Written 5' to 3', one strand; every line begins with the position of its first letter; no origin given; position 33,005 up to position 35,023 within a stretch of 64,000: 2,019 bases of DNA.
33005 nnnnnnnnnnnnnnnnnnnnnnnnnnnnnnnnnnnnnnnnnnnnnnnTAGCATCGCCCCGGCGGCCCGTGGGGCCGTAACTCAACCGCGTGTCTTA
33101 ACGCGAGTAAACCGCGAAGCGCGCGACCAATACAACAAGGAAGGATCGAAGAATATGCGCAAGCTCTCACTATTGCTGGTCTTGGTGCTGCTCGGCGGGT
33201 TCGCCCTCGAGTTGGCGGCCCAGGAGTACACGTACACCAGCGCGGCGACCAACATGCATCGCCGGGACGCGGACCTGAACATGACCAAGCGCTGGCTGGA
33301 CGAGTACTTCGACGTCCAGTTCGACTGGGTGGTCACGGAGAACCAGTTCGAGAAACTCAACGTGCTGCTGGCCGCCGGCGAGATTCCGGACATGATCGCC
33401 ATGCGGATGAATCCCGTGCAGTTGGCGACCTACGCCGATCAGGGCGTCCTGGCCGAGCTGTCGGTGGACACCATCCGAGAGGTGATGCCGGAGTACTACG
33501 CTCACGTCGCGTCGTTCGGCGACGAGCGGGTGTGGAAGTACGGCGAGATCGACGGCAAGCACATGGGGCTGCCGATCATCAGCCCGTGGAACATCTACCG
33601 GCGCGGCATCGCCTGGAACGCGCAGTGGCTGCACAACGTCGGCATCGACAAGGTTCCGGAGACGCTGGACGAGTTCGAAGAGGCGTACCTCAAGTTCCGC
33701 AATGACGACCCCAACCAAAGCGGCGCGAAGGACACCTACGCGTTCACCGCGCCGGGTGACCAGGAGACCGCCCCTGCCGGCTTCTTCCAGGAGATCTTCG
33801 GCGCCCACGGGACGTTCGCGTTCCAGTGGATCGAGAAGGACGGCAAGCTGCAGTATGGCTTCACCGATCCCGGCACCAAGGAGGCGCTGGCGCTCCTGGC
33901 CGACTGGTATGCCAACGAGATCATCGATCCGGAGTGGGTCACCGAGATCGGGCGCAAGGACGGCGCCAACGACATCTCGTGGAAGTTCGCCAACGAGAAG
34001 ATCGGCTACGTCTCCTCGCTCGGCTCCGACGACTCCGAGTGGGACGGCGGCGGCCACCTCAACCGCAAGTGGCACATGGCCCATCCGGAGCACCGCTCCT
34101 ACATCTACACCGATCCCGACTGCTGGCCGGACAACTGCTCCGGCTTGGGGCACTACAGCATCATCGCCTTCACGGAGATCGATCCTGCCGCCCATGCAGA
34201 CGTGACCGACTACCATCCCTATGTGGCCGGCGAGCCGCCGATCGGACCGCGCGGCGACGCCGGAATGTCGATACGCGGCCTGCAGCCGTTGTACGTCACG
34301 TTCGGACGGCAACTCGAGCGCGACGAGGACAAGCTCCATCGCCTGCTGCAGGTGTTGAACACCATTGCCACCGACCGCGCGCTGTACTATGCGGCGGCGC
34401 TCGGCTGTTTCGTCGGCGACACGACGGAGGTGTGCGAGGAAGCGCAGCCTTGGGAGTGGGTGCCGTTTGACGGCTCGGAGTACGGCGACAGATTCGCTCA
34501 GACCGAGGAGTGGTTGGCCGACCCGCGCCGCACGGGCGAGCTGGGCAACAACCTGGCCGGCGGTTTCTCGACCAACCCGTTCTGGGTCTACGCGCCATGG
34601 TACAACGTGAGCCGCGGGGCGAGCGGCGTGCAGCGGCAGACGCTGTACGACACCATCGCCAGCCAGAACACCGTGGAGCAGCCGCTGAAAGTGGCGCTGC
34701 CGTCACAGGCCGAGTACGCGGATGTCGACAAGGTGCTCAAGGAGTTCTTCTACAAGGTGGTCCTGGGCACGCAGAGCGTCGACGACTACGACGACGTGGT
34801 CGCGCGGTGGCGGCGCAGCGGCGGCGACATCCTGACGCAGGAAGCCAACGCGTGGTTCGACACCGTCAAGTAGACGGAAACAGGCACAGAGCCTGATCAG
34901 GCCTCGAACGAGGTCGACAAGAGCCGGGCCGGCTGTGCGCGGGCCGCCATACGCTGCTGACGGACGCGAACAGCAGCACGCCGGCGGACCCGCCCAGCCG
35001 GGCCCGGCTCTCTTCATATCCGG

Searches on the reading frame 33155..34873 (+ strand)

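Call 8: search_protein_families(library=pfam, proteins=[window:33155-34873:+], max_evalue=0.001)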
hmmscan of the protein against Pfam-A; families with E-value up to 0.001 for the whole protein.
window:33155-34873:+ (572 aa): 1 family
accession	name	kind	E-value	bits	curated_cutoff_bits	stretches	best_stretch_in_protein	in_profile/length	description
PF13416.11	SBP_bac_8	-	1.6e-10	41.7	27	1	62-324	22-213/279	Bacterial extracellular solute-binding protein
